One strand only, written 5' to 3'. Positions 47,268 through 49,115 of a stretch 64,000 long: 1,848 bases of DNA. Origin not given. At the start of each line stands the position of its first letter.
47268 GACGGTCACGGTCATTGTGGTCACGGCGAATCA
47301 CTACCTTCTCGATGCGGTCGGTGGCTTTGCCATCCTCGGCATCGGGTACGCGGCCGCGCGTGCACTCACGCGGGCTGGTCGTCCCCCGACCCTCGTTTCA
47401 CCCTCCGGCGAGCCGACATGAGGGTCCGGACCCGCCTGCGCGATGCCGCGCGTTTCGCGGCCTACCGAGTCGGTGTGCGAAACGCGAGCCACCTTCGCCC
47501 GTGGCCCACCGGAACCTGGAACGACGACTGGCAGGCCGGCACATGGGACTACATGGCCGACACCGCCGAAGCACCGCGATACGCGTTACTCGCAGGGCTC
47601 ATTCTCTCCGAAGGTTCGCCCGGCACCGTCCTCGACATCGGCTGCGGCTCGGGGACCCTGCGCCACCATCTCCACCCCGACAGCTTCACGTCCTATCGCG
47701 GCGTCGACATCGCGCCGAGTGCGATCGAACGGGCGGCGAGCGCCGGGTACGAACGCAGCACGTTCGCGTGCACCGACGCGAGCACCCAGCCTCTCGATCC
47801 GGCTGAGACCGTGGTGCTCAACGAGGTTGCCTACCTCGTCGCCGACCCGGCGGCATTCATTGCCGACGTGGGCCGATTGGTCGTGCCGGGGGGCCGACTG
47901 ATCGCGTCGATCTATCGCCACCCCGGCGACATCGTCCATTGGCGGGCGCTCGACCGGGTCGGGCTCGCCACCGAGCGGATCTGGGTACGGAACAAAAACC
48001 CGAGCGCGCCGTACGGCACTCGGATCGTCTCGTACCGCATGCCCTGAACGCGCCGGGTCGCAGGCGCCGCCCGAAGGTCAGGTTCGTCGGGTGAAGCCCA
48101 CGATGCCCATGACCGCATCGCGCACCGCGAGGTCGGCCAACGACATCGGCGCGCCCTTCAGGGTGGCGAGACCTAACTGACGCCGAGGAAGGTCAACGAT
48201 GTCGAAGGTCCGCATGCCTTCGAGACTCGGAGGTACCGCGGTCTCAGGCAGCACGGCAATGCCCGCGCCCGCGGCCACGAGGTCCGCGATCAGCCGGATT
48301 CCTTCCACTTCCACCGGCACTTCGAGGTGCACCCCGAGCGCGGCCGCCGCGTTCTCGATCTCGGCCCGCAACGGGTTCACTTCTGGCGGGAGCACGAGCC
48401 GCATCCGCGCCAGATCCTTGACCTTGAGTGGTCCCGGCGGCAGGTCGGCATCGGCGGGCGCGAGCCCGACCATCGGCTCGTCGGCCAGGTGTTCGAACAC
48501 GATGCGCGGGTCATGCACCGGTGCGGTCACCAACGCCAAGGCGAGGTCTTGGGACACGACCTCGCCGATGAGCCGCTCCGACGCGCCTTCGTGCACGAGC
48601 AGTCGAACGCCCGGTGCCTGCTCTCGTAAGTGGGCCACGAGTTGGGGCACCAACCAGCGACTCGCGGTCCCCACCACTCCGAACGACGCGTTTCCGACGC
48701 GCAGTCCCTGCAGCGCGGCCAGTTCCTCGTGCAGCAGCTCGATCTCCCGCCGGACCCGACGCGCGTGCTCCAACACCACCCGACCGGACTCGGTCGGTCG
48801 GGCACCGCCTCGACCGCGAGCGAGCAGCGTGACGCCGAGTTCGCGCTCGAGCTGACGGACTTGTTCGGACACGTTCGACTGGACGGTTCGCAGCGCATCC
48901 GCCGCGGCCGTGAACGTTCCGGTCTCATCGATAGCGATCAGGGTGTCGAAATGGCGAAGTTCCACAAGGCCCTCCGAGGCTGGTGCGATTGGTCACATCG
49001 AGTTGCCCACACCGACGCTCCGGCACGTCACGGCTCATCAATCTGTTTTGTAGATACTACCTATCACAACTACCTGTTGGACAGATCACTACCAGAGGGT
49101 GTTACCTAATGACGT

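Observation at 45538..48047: Translationally coupled flippase-like / IPC-synthase-like PAP2 / methyltransferase operon: candidate lipid-headgroup remodelling system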

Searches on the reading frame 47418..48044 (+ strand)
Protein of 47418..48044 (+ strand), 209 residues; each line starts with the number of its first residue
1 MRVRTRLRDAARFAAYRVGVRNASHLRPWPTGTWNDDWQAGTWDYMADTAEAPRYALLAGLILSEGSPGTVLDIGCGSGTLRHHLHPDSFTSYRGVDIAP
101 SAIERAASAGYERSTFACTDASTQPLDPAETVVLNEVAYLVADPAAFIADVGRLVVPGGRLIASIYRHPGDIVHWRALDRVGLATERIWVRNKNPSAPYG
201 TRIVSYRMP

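Call 3: search_protein_families(library=pfam, proteins=[window:47418-48044:+], max_evalue=0.01)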
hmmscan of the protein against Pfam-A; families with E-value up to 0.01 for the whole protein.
window:47418-48044:+ (209 aa): 7 families
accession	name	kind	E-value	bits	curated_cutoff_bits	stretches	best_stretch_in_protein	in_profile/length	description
PF13489.12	Methyltransf_23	-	1.5e-12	48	27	1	65-168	20-121/164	Methyltransferase domain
PF08242.18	Methyltransf_12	-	1.1e-11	45.8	30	1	72-161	1-98/98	Methyltransferase domain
PF08241.18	Methyltransf_11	-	1.5e-11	45.3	21.2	1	72-162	1-94/95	Methyltransferase domain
PF13847.12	Methyltransf_31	-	3.7e-11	43.3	27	1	70-167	6-113/145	Methyltransferase domain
PF13649.12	Methyltransf_25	-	2.4e-09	38.2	27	1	71-159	1-97/97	Methyltransferase domain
PF05401.17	NodS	-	6.4e-06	26.6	24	1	43-153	19-131/201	Nodulation protein S (NodS)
PF06325.19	PrmA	-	0.0014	18.6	22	1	70-164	164-259/296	Ribosomal protein L11 methyltransferase (PrmA)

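Call 4: search_protein_families(library=ncbifam, proteins=[window:47418-48044:+], max_evalue=0.01)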
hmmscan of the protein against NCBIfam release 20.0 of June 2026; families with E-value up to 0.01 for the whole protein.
window:47418-48044:+ (209 aa): 19 families
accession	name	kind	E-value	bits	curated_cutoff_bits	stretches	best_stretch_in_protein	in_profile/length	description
NF045667.1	MTase_DVU1556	equivalog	1.9e-10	40.5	155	1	69-164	24-120/213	DVU_1556 family methyltransferase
TIGR02072.1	BioC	equivalog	8.5e-08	32.3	184.95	1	67-167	34-136/244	malonyl-ACP O-methyltransferase BioC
TIGR01983.1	UbiG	equivalog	5.3e-07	29.2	102.95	1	70-164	52-152/228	bifunctional 2-polyprenyl-6-hydroxyphenol methylase/3-demethylubiquinol 3-O-methyltransferase UbiG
NF045825.1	FAmtase_mtf2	equivalog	1.1e-06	28.1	400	1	70-176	61-171/248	fatty-acid O-methyltransferase Mtf2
NF041650.1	nod_mtase_NodS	equivalog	1.4e-06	28.2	300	1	42-162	13-138/190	nodulation methyltransferase NodS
NF045823.1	PthPhpthDimycoMt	equivalog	1.6e-05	24.2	300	1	71-180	70-184/256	phthiotriol/phenolphthiotriol dimycocerosates methyltransferase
NF011527.0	PRK14968.1-1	equivalog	3.4e-05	23.6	242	1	56-113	22-80/192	putative methyltransferase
TIGR00406.1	prmA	equivalog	5e-05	22.9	183.15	1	70-164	162-258/288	50S ribosomal protein L11 methyltransferase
NF047649.1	MTase_UXPK_star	exception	5.1e-05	22.4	460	1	68-162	77-180/283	methyltransferase/UXPK-star double selenoprotein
NF041537.1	ArsM_AhpD_UU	exception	8.7e-05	21.5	510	1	70-162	79-179/345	arsenite methyltransferase/AhpD domain selenoprotein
NF008300.0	PRK11088.1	equivalog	0.00018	21.1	303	1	69-129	87-150/272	23S rRNA (guanine(745)-N(1))-methyltransferase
NF041536.1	ArsM_DUF2284_UU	exception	0.00029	19.3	575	1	70-162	79-179/459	arsenite methyltransferase/DUF2284 domain selenoprotein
TIGR02081.1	metW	equivalog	0.0011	18.5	189.5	1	70-110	16-56/194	methionine biosynthesis protein MetW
NF008823.0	PRK11873.1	subfamily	0.0019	17.7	263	1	70-164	80-182/272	arsenite methyltransferase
NF002463.0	PRK01683.1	equivalog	0.002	17.8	297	1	36-159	2-124/258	trans-aconitate 2-methyltransferase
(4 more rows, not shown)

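Call 30: find_homologous_proteins(query=window:47418-48044:+, max_evalue=0.00001)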
Query window:47418-48044:+ (209 aa): 10 proteins with E <= 0.00001 among 2986 candidates.
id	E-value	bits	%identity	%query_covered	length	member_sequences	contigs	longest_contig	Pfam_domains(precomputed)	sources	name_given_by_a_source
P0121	8.1e-128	442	92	100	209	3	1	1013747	PF13847.13,PF13489.13,PF13649.13,PF08241.19,PF08242.19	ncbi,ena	-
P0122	1.1e-91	324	69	100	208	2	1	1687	PF13847.13,PF13489.13,PF13649.13,PF08241.19,PF08242.19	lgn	-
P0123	1.2e-75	272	59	100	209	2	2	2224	PF13847.13,PF13489.13,PF13649.13,PF08241.19,PF08242.19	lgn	-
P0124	4.2e-74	267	58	100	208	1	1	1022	PF13847.13,PF13489.13,PF13649.13,PF08241.19,PF08242.19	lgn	-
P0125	1.0e-71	259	57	100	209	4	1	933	PF13847.13,PF13489.13,PF13649.13,PF08241.19,PF08242.19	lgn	-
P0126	5.0e-71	257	56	100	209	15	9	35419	PF13847.13,PF13489.13,PF13649.13,PF08241.19,PF08242.19,PF05401.17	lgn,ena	-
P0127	3.5e-67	244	56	97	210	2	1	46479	PF13847.13,PF13489.13,PF13649.13,PF08241.19,PF08242.19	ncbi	-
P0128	3.2e-41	159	46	95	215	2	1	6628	PF13847.13,PF13489.13,PF13649.13,PF08241.19,PF08242.19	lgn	-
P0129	1.4e-7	50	37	46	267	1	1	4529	PF13847.13,PF13489.13,PF05175.21,PF13649.13,PF02390.24,PF01135.26,PF01209.25,PF08241.19,PF08242.19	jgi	jgi:SAM-dependent methyltransferase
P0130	2.0e-6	46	39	46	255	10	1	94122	PF13847.13,PF13489.13,PF06325.20,PF05175.21,PF13649.13,PF02390.24,PF01135.26,PF01209.25,PF08241.19,PF08242.19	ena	-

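Call 31: find_encoding_contigs(protein=P0121, flank=7000, max_places=1)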
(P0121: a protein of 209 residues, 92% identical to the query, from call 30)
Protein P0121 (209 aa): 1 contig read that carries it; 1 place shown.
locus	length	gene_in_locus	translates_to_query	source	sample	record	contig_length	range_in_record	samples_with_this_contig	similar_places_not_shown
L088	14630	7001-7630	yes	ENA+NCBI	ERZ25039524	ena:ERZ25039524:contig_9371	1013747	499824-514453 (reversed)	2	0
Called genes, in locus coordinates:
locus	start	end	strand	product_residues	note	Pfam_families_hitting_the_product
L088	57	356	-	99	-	-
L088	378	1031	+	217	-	PF08666:SAF, PF16976:RcpC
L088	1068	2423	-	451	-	PF01523:PmbA_TldD_1st, PF19290:PmbA_TldD_2nd, PF19289:PmbA_TldD_3rd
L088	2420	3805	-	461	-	PF01523:PmbA_TldD_1st, PF19290:PmbA_TldD_2nd, PF19289:PmbA_TldD_3rd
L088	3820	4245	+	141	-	PF22636:FlK, PF03061:4HBT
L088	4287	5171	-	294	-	PF00561:Abhydrolase_1, PF12146:Hydrolase_4, PF12697:Abhydrolase_6, PF03096:Ndr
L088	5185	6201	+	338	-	PF03706:LPG_synthase_TM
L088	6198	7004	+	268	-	PF14378:PAP2_3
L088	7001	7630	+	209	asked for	PF13489:Methyltransf_23, PF13847:Methyltransf_31, PF08241:Methyltransf_11, PF08242:Methyltransf_12, PF13649:Methyltransf_25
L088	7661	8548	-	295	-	PF00126:HTH_1, PF03466:LysR_substrate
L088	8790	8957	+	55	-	-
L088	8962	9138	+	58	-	-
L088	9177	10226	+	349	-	PF01636:APH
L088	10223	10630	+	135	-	PF02537:CRCB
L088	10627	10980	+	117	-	PF02537:CRCB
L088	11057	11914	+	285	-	PF09754:PAC2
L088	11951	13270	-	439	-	PF04389:Peptidase_M28, PF01546:Peptidase_M20, PF07687:M20_dimer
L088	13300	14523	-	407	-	PF00753:Lactamase_B, PF19583:ODP (faint)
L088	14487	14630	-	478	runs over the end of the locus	PF01425:Amidase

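Call 32: find_encoding_contigs(protein=P0126, flank=7000, max_places=2)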
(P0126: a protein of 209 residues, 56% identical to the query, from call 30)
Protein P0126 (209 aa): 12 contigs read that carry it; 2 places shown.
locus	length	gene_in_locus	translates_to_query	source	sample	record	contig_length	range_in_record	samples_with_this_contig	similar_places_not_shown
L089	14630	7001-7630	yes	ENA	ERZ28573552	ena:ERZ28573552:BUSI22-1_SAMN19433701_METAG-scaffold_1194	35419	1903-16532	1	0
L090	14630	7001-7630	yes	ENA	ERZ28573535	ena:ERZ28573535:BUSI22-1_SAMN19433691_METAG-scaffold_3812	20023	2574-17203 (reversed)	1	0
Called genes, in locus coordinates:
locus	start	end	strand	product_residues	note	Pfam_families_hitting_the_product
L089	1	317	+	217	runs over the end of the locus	PF08666:SAF (weak), PF16976:RcpC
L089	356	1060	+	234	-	PF00702:Hydrolase, PF13419:HAD_2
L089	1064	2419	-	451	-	PF01523:PmbA_TldD_1st, PF19290:PmbA_TldD_2nd, PF19289:PmbA_TldD_3rd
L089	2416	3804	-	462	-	PF01523:PmbA_TldD_1st, PF19290:PmbA_TldD_2nd, PF19289:PmbA_TldD_3rd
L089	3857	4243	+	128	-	PF22636:FlK, PF03061:4HBT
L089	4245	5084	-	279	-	PF00561:Abhydrolase_1, PF00975:Thioesterase (weak), PF12146:Hydrolase_4, PF12697:Abhydrolase_6, PF03096:Ndr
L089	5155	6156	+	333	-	PF03706:LPG_synthase_TM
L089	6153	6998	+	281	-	PF14378:PAP2_3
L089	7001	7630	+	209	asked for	PF05401:NodS (weak), PF13489:Methyltransf_23, PF13847:Methyltransf_31, PF08241:Methyltransf_11, PF08242:Methyltransf_12, PF13649:Methyltransf_25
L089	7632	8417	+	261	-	PF13669:Glyoxalase_4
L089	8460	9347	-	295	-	PF00126:HTH_1, PF03466:LysR_substrate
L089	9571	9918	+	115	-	PF02467:Whib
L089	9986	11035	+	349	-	PF01636:APH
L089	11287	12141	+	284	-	-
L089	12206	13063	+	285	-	PF09754:PAC2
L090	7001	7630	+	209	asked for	PF05401:NodS (weak), PF13489:Methyltransf_23, PF13847:Methyltransf_31, PF08241:Methyltransf_11, PF08242:Methyltransf_12, PF13649:Methyltransf_25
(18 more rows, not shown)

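Call 33: find_encoding_contigs(protein=P0127, flank=7000, max_places=1)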
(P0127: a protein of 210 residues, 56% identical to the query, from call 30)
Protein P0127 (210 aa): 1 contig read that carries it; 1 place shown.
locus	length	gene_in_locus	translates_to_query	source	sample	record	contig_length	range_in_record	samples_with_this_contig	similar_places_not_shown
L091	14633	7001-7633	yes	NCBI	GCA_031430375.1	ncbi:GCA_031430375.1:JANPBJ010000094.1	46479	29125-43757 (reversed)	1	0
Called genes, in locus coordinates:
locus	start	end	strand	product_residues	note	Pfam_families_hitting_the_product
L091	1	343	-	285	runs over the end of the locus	PF00106:adh_short, PF08659:KR, PF13561:adh_short_C2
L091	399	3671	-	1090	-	PF00211:Guanylate_cyc, PF13191:AAA_16, PF13401:AAA_22 (faint), PF13424:TPR_12 (faint)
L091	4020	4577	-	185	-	PF11716:MDMPI_N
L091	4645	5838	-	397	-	PF05721:PhyH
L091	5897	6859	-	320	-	PF02574:S-methyl_trans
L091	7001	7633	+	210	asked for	PF13489:Methyltransf_23, PF08241:Methyltransf_11, PF08242:Methyltransf_12, PF13649:Methyltransf_25 (weak), PF13847:Methyltransf_31 (weak)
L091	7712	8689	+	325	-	PF00248:Aldo_ket_red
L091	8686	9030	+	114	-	-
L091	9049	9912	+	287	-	PF00378:ECH_1, PF16113:ECH_2, PF00378:ECH_1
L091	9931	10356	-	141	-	PF02627:CMD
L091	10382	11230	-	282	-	PF00106:adh_short, PF08659:KR (weak), PF13561:adh_short_C2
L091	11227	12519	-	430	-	PF05721:PhyH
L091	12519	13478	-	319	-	PF03446:NAD_binding_2, PF14833:NAD_binding_11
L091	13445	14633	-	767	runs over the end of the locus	PF01590:GAF, PF13185:GAF_2, PF13492:GAF_3 (weak), PF01590:GAF, PF13185:GAF_2, PF13492:GAF_3, PF08448:PAS_4 (weak), PF00211:Guanylate_cyc, +2 more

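Call 43: search_solved_structures(query=window:47418-48044:+, max_evalue=0.001)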
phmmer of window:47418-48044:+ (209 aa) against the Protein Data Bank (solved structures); distinct sequences matched with E-value up to 0.001: 9.
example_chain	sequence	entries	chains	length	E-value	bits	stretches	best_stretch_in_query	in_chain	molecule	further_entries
3ccf_A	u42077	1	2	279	2.2e-07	34.1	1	65-174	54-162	Cyclopropane-fatty-acyl-phospholipid synthase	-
7qcb_A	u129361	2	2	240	2.4e-07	34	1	35-187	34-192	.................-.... 27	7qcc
8zc8_A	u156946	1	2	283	2.9e-06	30.4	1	58-165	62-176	MitM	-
21zq_A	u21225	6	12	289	3e-06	30.4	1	58-165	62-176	MitM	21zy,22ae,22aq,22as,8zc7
3ofj_A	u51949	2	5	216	1.2e-05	28.5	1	46-165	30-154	Nodulation protein S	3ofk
9w6x_A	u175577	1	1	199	0.0001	25.4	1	33-163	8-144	YtkW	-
6f5z_A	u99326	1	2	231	0.00024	24.2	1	57-169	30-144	24-sterol C-methyltransferase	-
8ys9_A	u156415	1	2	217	0.00047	23.2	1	70-163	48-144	Phosphatidylethanolamine N-methyltransferase/phosphatidyl-N-methylethanolamine N-methyltra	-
7bgg_A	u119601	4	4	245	0.0005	23.1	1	58-166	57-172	heterocyclic toxin methyltransferase (Rv0560c) | 2-heptyl-1-hydroxyquinolin-4(1H)-one methyltransferase | Uncharacterized protein Rv0560c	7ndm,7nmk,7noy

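Call 80: find_encoding_contigs(protein=P0128, flank=5000, max_places=1)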
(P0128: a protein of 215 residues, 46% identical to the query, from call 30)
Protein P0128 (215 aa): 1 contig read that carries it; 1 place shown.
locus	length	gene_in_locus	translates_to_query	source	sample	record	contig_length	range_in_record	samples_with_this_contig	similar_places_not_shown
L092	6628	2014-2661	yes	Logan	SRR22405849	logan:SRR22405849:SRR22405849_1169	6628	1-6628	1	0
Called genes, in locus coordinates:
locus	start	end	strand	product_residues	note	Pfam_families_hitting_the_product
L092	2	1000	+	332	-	?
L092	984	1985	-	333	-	PF00535:Glycos_transf_2, PF13641:Glyco_tranf_2_3, PF02709:Glyco_transf_7C, PF10111:Glyco_tranf_2_2 (weak)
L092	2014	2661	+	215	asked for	PF13489:Methyltransf_23, PF13847:Methyltransf_31, PF08241:Methyltransf_11, PF08242:Methyltransf_12, PF13649:Methyltransf_25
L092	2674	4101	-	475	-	-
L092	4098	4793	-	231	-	PF01522:Polysacc_deac_1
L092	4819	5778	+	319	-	PF00535:Glycos_transf_2, PF10111:Glyco_tranf_2_2, PF13641:Glyco_tranf_2_3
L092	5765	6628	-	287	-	?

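Call 81: find_encoding_contigs(protein=P0122, flank=3000, max_places=1)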
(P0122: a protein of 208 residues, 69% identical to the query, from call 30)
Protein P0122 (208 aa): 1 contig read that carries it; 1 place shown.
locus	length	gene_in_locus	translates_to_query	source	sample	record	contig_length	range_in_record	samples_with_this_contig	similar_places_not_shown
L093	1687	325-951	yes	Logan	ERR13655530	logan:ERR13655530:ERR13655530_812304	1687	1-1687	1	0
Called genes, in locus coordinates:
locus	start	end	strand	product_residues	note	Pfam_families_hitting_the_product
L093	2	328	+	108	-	?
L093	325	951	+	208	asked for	PF13489:Methyltransf_23, PF13847:Methyltransf_31, PF08241:Methyltransf_11, PF08242:Methyltransf_12, PF13649:Methyltransf_25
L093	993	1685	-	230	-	?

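Call 82: find_encoding_contigs(protein=P0123, flank=3000, max_places=2)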
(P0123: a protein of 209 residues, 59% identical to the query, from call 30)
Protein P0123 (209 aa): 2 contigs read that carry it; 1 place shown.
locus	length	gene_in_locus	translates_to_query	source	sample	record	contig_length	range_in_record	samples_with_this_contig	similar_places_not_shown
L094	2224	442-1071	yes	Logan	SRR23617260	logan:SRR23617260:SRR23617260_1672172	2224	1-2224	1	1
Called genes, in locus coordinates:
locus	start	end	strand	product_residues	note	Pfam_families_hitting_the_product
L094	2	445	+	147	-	?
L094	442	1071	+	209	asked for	PF13489:Methyltransf_23, PF13847:Methyltransf_31, PF08241:Methyltransf_11, PF08242:Methyltransf_12, PF13649:Methyltransf_25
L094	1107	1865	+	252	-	PF13468:Glyoxalase_3 (weak), PF13669:Glyoxalase_4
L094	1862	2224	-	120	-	?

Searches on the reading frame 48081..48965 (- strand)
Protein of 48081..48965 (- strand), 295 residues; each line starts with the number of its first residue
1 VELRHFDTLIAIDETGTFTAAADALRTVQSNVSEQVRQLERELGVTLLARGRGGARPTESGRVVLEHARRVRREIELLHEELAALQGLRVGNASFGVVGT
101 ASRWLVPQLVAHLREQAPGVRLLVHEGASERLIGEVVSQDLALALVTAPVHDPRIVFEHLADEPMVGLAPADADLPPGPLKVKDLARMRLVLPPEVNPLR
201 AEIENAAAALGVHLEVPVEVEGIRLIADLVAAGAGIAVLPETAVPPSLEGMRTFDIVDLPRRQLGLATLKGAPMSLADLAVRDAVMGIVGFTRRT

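Call 3: search_protein_families(library=pfam, proteins=[window:48081-48965:-], max_evalue=0.01)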
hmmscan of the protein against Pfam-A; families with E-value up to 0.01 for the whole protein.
window:48081-48965:- (295 aa): 2 families
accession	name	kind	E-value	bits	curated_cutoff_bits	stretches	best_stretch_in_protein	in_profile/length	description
PF03466.25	LysR_substrate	-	1.6e-33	116.3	28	1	91-284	6-203/209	LysR substrate binding domain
PF00126.33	HTH_1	-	6.6e-18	64.9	26.6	1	3-62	1-60/60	Bacterial regulatory helix-turn-helix protein, lysR family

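Call 4: search_protein_families(library=ncbifam, proteins=[window:48081-48965:-], max_evalue=0.01)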
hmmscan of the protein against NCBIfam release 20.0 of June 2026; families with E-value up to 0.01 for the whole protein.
window:48081-48965:- (295 aa): 51 families (the best 25 are shown)
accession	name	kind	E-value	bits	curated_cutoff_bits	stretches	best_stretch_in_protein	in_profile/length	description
NF008416.0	PRK11242.1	equivalog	6.1e-36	124.3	277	1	1-283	1-285/300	transcriptional regulator CynR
NF053705.1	TransRegGltCGpos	equivalog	2.2e-32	112.5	350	1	1-247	1-249/300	glutamate biosynthesis transcriptional regulator GltC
NF008410.0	PRK11233.1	equivalog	2.7e-32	112.1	309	1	1-252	1-251/305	nitrogen assimilation transcriptional regulator NAC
NF040786.1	LysR_Sec_metab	equivalog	2.1e-29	102.5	250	1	1-271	1-280/298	selenium metabolism-associated LysR family transcriptional regulator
NF045775.1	acetoin_reg_AlsR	exception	4.7e-29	101.8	430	1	1-243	1-246/290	acetoin biosynthesis transcriptional regulator AlsR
NF045990.1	TransRegCbbRRhodb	equivalog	3.1e-28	98.7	450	1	3-248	8-256/304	LysR family regulator CbbR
NF047520.1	trans_act_CidR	equivalog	3.1e-27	95.5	415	1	1-244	1-245/292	cidABC operon transcriptional activator CidR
NF047711.1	PutUtilRegPtrR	equivalog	3.6e-27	95.2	400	1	1-256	1-250/283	putrescine utilization regulator PtrR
NF008361.0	PRK11151.1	equivalog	3.7e-27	95.4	329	1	1-275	1-279/305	DNA-binding transcriptional regulator OxyR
TIGR02424.1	TF_pcaQ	equivalog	6.1e-27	94.3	303.8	1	2-287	4-296/300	pca operon transcription factor PcaQ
TIGR03339.1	phn_lysR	subfamily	1.1e-25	90.5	341.1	1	11-257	7-250/279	aminoethylphosphonate catabolism associated LysR family transcriptional regulator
NF007385.0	PRK09906.1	equivalog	1.7e-23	83.3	356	1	1-241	1-243/296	DNA-binding transcriptional regulator HcaR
NF008722.0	PRK11716.1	equivalog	3.5e-21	75.5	246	1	1-244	1-246/293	HTH-type transcriptional activator IlvY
NF040889.1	trans_reg_YeiE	equivalog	2.2e-18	66.5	480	1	2-249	4-247/288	DNA-binding transcriptional regulator YeiE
NF009327.0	PRK12684.1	subfamily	3.5e-17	62.6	402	1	17-246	18-250/313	CysB family HTH-type transcriptional regulator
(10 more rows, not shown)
